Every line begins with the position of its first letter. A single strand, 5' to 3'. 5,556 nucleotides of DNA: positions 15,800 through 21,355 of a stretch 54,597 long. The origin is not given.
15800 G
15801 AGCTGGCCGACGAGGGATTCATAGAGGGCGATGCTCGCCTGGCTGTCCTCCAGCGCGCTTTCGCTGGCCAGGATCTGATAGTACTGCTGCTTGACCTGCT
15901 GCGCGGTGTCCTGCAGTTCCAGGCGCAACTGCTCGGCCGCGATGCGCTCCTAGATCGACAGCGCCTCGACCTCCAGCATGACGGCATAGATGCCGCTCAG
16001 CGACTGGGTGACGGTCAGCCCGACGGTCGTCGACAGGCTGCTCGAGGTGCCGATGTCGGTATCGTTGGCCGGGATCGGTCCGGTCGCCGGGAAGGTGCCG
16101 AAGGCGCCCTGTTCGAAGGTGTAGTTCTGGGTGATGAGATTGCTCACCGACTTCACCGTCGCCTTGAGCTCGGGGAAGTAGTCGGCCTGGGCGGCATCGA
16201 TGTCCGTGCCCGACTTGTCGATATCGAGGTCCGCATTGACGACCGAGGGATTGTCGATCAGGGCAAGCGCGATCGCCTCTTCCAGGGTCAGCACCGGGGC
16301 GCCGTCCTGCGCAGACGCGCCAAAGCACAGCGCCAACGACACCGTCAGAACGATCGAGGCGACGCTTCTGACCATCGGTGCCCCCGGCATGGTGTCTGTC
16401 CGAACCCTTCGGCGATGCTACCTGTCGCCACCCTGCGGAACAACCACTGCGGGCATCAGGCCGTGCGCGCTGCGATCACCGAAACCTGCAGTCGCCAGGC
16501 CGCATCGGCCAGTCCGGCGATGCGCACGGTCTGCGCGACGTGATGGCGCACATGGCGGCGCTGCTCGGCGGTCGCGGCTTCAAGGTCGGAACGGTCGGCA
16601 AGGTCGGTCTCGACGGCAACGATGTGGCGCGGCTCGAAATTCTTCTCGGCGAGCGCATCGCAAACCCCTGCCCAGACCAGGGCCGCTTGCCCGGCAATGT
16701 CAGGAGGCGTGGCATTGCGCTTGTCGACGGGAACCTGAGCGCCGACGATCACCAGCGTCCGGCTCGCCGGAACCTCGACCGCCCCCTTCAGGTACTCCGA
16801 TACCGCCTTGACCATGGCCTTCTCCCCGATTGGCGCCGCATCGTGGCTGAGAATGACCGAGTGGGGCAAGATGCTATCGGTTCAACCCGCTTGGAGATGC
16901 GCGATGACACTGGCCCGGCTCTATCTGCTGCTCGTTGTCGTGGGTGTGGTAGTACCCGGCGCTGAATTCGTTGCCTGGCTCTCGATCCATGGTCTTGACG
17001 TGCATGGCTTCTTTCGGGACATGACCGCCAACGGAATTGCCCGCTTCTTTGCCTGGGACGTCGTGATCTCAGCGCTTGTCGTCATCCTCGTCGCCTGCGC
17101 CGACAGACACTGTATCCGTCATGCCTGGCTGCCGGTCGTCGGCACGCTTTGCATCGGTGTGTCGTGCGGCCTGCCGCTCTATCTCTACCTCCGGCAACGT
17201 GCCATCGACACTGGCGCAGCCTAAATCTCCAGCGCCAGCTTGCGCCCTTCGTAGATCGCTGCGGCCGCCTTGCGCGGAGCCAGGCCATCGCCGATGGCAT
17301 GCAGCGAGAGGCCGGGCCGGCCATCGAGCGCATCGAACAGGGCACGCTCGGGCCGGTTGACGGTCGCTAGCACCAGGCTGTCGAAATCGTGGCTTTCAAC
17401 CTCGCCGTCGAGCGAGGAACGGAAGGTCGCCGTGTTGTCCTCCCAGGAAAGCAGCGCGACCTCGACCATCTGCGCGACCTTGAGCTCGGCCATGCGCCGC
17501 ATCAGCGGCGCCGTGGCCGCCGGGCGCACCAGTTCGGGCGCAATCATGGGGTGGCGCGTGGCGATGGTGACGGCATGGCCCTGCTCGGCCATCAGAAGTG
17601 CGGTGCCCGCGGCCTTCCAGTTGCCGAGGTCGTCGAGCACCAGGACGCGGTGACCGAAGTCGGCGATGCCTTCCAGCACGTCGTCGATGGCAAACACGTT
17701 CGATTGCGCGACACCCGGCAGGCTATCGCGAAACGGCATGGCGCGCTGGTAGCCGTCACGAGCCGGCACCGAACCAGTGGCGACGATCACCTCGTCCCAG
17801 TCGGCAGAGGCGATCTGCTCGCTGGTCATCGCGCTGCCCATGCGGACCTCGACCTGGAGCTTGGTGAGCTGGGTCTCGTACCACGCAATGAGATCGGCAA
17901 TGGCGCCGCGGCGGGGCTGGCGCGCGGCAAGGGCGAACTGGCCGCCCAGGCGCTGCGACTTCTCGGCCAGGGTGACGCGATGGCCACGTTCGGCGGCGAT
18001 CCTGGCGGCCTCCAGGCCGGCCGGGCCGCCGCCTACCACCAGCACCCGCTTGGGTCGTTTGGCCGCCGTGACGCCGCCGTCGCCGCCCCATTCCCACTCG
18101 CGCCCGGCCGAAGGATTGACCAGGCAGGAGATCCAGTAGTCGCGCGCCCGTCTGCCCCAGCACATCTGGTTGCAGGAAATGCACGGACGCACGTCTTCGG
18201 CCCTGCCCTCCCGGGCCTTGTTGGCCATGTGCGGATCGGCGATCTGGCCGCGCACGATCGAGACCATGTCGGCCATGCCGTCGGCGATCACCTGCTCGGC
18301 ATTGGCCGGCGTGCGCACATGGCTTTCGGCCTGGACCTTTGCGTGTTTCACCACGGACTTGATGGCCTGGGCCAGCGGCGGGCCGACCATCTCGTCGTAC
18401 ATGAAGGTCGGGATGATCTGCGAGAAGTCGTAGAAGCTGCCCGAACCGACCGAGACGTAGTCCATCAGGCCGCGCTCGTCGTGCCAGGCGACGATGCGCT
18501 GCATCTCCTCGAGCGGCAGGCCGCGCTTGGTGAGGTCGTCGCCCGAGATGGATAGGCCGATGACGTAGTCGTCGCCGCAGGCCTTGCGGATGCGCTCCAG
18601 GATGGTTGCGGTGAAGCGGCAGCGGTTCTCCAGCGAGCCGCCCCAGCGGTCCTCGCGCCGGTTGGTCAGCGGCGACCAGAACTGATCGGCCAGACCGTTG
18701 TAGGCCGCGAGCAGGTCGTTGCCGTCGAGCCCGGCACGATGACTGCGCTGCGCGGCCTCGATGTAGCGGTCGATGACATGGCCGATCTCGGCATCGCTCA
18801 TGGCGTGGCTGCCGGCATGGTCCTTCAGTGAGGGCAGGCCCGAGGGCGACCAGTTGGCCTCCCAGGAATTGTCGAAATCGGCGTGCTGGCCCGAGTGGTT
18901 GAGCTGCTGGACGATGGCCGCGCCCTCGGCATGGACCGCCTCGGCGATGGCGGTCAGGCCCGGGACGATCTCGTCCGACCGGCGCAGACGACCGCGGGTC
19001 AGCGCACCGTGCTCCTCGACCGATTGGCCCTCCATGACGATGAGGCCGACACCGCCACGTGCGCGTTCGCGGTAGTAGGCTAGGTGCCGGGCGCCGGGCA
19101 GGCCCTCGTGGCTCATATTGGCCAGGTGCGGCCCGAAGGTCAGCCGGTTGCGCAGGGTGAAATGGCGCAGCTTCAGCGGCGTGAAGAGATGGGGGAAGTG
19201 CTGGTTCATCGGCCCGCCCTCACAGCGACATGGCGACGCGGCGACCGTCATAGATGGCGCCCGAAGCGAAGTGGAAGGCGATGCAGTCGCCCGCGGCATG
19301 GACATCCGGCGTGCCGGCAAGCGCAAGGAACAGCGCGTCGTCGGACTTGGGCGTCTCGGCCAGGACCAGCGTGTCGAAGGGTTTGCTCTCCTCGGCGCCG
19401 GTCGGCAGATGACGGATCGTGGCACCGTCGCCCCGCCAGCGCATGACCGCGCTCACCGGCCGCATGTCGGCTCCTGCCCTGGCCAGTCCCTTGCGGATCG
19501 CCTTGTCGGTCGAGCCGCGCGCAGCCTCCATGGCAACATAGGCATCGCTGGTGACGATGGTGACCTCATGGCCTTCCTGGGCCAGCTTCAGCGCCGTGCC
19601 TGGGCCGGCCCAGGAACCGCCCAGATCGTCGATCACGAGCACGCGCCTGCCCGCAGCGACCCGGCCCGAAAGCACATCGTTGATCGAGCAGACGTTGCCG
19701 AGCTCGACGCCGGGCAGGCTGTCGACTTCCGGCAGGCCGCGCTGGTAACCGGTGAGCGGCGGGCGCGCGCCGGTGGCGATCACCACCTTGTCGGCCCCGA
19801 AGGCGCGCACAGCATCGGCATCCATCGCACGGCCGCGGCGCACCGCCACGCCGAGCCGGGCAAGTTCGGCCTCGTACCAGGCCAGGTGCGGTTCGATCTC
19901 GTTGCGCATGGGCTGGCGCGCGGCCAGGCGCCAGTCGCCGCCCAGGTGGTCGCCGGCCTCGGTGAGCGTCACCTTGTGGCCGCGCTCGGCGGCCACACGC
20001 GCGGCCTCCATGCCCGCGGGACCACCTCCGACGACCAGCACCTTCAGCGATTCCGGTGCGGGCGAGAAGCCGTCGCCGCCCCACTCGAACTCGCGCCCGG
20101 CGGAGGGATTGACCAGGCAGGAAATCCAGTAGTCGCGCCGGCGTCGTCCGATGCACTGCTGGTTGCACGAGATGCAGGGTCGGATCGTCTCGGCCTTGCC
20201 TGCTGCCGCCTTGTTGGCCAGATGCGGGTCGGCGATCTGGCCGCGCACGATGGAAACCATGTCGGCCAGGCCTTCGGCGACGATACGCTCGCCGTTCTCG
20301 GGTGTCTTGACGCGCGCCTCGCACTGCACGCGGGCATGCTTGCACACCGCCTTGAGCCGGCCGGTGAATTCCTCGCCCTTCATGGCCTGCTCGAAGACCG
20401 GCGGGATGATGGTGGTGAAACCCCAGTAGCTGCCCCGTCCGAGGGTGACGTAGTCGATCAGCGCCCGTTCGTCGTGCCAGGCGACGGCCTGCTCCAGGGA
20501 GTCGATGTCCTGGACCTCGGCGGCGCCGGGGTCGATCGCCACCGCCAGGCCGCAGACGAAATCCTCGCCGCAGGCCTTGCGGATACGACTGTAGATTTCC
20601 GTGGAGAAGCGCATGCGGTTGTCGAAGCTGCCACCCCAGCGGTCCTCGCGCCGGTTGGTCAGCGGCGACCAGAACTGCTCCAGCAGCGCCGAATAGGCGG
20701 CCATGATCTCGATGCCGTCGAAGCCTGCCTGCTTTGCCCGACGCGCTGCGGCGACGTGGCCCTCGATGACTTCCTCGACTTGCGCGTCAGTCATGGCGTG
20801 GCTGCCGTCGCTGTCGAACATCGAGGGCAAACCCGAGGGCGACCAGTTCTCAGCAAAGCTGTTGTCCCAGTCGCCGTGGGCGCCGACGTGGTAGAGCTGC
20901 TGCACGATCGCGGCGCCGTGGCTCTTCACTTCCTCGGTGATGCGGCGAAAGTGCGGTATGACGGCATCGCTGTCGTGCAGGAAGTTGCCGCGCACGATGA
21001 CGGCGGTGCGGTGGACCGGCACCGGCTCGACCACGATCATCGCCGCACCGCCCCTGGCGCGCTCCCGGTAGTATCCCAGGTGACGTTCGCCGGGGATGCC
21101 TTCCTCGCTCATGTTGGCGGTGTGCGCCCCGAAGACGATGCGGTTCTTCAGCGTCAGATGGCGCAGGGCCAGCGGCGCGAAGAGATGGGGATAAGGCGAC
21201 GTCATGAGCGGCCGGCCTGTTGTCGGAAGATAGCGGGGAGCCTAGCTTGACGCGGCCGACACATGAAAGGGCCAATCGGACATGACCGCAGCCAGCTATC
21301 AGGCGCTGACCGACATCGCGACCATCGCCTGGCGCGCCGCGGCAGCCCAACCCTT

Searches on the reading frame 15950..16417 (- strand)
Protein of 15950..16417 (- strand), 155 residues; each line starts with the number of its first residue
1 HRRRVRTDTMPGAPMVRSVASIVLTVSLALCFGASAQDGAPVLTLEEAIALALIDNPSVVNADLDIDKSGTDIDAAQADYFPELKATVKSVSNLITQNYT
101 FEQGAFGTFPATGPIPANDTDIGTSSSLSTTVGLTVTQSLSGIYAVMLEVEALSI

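Call 16: search_protein_families(library=pfam, proteins=[window:15950-16417:-], max_evalue=0.00001)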
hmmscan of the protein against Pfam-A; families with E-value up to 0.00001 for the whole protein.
window:15950-16417:- (155 aa): 1 family
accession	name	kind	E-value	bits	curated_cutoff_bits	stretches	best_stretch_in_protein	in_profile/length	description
PF02321.23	OEP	-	1.6e-06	28.5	22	1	45-140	1-74/187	Outer membrane efflux protein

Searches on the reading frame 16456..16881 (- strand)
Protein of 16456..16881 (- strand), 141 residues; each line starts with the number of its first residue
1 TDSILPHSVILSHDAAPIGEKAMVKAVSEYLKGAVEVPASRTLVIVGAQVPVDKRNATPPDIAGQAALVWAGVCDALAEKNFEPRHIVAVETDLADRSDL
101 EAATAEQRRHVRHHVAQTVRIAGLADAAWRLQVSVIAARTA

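Call 16: search_protein_families(library=pfam, proteins=[window:16456-16881:-], max_evalue=0.00001)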
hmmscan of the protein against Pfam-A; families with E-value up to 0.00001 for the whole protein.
window:16456-16881:- (141 aa): 1 family
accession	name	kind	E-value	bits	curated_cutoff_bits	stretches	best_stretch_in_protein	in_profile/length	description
PF01042.26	Ribonuc_L-PSP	-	7e-06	26.5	27.3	1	25-138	6-120/121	Endoribonuclease L-PSP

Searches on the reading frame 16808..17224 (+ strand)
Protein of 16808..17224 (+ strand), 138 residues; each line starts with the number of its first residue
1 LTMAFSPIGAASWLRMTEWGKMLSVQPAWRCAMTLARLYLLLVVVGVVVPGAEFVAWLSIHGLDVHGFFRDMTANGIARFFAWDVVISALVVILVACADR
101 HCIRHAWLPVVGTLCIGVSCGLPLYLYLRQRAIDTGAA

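Call 72: search_protein_families(library=pfam, proteins=[window:16808-17224:+], max_evalue=0.01)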
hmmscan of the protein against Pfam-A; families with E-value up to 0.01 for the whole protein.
window:16808-17224:+ (138 aa): 1 family
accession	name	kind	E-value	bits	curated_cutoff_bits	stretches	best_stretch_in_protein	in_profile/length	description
PF11196.13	DUF2834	-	2.7e-27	95.3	22.9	1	38-131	1-96/96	Protein of unknown function DUF2834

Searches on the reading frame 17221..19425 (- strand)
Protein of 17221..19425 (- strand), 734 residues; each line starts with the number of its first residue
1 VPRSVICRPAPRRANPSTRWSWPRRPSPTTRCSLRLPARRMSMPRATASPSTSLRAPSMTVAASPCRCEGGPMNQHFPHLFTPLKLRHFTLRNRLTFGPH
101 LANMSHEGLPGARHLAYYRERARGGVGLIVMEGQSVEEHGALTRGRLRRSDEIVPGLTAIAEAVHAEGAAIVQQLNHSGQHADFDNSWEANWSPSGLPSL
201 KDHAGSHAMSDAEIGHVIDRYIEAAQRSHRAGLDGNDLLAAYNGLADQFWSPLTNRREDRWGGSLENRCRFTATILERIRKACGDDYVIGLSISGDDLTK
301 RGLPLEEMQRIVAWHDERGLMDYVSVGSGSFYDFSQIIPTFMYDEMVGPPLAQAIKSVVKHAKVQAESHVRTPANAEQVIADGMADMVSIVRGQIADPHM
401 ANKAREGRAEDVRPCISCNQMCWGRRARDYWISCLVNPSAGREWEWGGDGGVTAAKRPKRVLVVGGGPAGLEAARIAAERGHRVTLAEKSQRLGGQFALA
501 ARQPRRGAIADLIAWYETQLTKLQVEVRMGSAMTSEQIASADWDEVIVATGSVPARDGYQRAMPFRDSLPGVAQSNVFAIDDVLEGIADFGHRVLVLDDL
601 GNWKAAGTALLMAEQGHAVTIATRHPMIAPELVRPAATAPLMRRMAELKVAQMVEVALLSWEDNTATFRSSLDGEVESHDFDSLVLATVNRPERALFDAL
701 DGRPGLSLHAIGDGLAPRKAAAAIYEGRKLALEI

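Call 16: search_protein_families(library=pfam, proteins=[window:17221-19425:-], max_evalue=0.00001)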
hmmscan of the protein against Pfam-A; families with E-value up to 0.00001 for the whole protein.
window:17221-19425:- (734 aa): 7 families
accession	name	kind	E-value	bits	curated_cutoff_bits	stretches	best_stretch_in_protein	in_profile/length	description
PF00724.26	Oxidored_FMN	-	1e-54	186.5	27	1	80-410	2-341/342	NADH:flavin oxidoreductase / NADH oxidase family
PF07992.20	Pyr_redox_2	-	1.9e-11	44.4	26.1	1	460-697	2-244/291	Pyridine nucleotide-disulphide oxidoreductase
PF12831.13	FAD_oxidored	-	2.8e-09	37.2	27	1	461-507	2-48/416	FAD dependent oxidoreductase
PF00070.33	Pyr_redox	-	8.6e-08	33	22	0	460-496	1-37/82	Pyridine nucleotide-disulphide oxidoreductase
PF00890.30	FAD_binding_2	-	9.9e-08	32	20.4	1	461-500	2-41/414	FAD binding domain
PF13450.12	NAD_binding_8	-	1.7e-07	31.8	21.9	1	463-498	1-36/68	NAD(P)-binding Rossmann-like domain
PF03486.20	HI0933_like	-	6.9e-07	29.4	50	1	460-500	2-42/244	HI0933-like protein Rossmann domain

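Call 29: search_protein_families(library=ncbifam, proteins=[window:17221-19425:-], max_evalue=1e-10)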
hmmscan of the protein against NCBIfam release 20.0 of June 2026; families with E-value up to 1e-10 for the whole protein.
window:17221-19425:- (734 aa): 9 families
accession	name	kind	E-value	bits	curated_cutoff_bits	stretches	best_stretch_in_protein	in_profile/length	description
TIGR03997.1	mycofact_OYE_2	equivalog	3.1e-181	604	793.15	1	79-734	1-645/645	mycofactocin system FadH/OYE family oxidoreductase 2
NF041087.1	bile_acid_BaiCD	equivalog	1.1e-103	347.5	825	1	77-734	1-642/642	bile acid Fe-S flavoenzyme BaiCD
NF045599.1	bili_reduct_long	exception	8.4e-95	318.3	750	1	80-733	1-640/641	bilirubin reductase, long form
TIGR03996.1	mycofact_OYE_1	hypoth_equivalog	1e-93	315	627.9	1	91-729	13-631/633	mycofactocin system FadH/OYE family oxidoreductase 1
NF010047.0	PRK13523.1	equivalog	2.4e-46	158.4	431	1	79-410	4-326/339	NADPH dehydrogenase NamA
NF006101.0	PRK08255.1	equivalog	1.6e-45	155.5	1078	1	69-401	388-727/768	bifunctional salicylyl-CoA 5-hydroxylase/oxidoreductase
NF045592.1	bili_reduct_N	equivalog_domain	2.4e-44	152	425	1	80-437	2-363/363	bilirubin reductase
NF007899.0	PRK10605.1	subfamily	6.5e-25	88.1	403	1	79-406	5-339/365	N-ethylmaleimide reductase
NF009410.0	PRK12771.1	subfamily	3e-13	49.2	516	1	455-556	135-237/566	NAD(P)-binding protein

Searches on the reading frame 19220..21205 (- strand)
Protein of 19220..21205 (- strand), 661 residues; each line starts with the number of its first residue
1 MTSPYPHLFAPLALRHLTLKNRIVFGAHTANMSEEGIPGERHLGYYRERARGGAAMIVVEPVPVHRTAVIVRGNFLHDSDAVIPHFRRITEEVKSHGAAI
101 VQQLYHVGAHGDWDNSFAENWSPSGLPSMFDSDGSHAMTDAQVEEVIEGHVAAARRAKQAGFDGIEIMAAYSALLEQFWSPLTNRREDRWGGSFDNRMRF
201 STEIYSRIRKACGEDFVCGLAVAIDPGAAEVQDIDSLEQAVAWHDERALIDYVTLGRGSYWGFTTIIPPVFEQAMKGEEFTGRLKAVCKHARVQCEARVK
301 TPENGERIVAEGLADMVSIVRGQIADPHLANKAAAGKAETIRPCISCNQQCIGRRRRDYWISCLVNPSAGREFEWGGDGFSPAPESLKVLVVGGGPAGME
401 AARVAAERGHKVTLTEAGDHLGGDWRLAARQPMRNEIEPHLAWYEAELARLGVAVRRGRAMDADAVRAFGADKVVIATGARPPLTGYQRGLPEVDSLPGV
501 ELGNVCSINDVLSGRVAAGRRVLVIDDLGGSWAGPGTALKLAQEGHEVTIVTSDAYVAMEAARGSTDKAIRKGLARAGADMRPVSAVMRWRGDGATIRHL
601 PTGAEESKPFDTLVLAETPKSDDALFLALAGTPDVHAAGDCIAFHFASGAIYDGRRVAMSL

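Call 16: search_protein_families(library=pfam, proteins=[window:19220-21205:-], max_evalue=0.00001)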
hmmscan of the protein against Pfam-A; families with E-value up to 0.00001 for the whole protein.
window:19220-21205:- (661 aa): 9 families
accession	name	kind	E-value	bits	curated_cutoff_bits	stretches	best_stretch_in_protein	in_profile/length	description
PF00724.26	Oxidored_FMN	-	2.9e-56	191.6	27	1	8-337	2-339/342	NADH:flavin oxidoreductase / NADH oxidase family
PF07992.20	Pyr_redox_2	-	1.5e-15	57.9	26.1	1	388-616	2-234/291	Pyridine nucleotide-disulphide oxidoreductase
PF13450.12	NAD_binding_8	-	3.5e-10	40.5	21.9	1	391-440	1-50/68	NAD(P)-binding Rossmann-like domain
PF12831.13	FAD_oxidored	-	4.1e-10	39.9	27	1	389-433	2-46/416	FAD dependent oxidoreductase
PF00070.33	Pyr_redox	-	3.1e-08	34.4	22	1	388-422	1-35/82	Pyridine nucleotide-disulphide oxidoreductase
PF01266.30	DAO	-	2.7e-07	30.9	27.9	0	388-423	1-37/353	FAD dependent oxidoreductase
PF00890.30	FAD_binding_2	-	2.9e-06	27.2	20.4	0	389-424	2-37/414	FAD binding domain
PF01134.28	GIDA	-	5.8e-06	26.1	22.1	0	388-417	1-31/391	Glucose inhibited division protein A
PF03486.20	HI0933_like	-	7.3e-06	26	50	0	388-422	2-36/244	HI0933-like protein Rossmann domain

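Call 29: search_protein_families(library=ncbifam, proteins=[window:19220-21205:-], max_evalue=1e-10)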
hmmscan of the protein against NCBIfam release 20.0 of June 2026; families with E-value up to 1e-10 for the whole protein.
window:19220-21205:- (661 aa): 9 families
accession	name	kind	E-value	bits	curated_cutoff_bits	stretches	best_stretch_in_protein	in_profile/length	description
TIGR03997.1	mycofact_OYE_2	equivalog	1.1e-163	546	793.15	1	7-661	1-645/645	mycofactocin system FadH/OYE family oxidoreductase 2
NF041087.1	bile_acid_BaiCD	equivalog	2.1e-94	316.9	825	1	5-660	1-641/642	bile acid Fe-S flavoenzyme BaiCD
NF045599.1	bili_reduct_long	exception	6.9e-94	315.3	750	1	8-643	1-621/641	bilirubin reductase, long form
TIGR03996.1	mycofact_OYE_1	hypoth_equivalog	1.1e-88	298.3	627.9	1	18-657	12-632/633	mycofactocin system FadH/OYE family oxidoreductase 1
NF045592.1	bili_reduct_N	equivalog_domain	5.2e-50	170.6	425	1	8-366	2-363/363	bilirubin reductase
NF006101.0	PRK08255.1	equivalog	2.1e-42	145.1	1078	1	4-337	395-734/768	bifunctional salicylyl-CoA 5-hydroxylase/oxidoreductase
NF010047.0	PRK13523.1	equivalog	8e-41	140.2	431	1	7-341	4-328/339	NADPH dehydrogenase NamA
NF007899.0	PRK10605.1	subfamily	2.8e-26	92.6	403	1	7-332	5-336/365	N-ethylmaleimide reductase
NF009410.0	PRK12771.1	subfamily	8.1e-13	47.8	516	0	387-426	139-178/566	NAD(P)-binding protein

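Call 48: search_solved_structures(query=window:19220-21205:-, max_evalue=1e-20)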
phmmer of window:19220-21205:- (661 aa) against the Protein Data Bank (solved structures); distinct sequences matched with E-value up to 1e-20: 45.
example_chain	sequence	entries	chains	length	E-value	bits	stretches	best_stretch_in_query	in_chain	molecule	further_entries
6qkg_A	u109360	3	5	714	2.2e-76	260.9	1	2-659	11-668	NCR A | NCR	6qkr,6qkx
1ps9_A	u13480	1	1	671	1.9e-72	247.9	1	5-547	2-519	2,4-dienoyl-CoA reductase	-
6l6j_A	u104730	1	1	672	7.5e-59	203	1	5-659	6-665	Oxidored_FMN domain-containing protein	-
1djq_A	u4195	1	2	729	9.6e-59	202.6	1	7-553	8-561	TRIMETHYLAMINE DEHYDROGENASE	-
1djn_A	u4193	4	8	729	1.3e-58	202.1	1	7-553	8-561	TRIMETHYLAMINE DEHYDROGENASE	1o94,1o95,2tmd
3k30_A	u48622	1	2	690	1e-54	189.3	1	2-658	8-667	Histamine dehydrogenase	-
6de6_A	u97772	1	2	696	8.9e-48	166.4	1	47-630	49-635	Histamine dehydrogenase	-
3gr7_A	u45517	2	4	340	2.2e-30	108.9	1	8-212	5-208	NADPH dehydrogenase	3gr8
9iuv_A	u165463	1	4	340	2.4e-30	108.7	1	8-335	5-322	NADPH dehydrogenase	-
1z41_A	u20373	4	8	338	7.4e-30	107.2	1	8-335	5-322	Probable NADH-dependent flavin oxidoreductase yqjM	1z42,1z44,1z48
8x0j_A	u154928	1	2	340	1.1e-29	106.6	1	8-218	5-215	NADPH dehydrogenase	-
3krz_A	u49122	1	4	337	3.4e-27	98.4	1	8-329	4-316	NADH:flavin oxidoreductase/NADH oxidase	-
3kru_A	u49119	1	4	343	3.6e-27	98.3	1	8-329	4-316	NADH:flavin oxidoreductase/NADH oxidase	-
5ogt_A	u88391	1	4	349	4.9e-27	97.8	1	8-338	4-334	Chromate reductase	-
8e5h_A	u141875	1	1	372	7.1e-27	97.3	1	7-223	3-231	NADH:flavin oxidoreductase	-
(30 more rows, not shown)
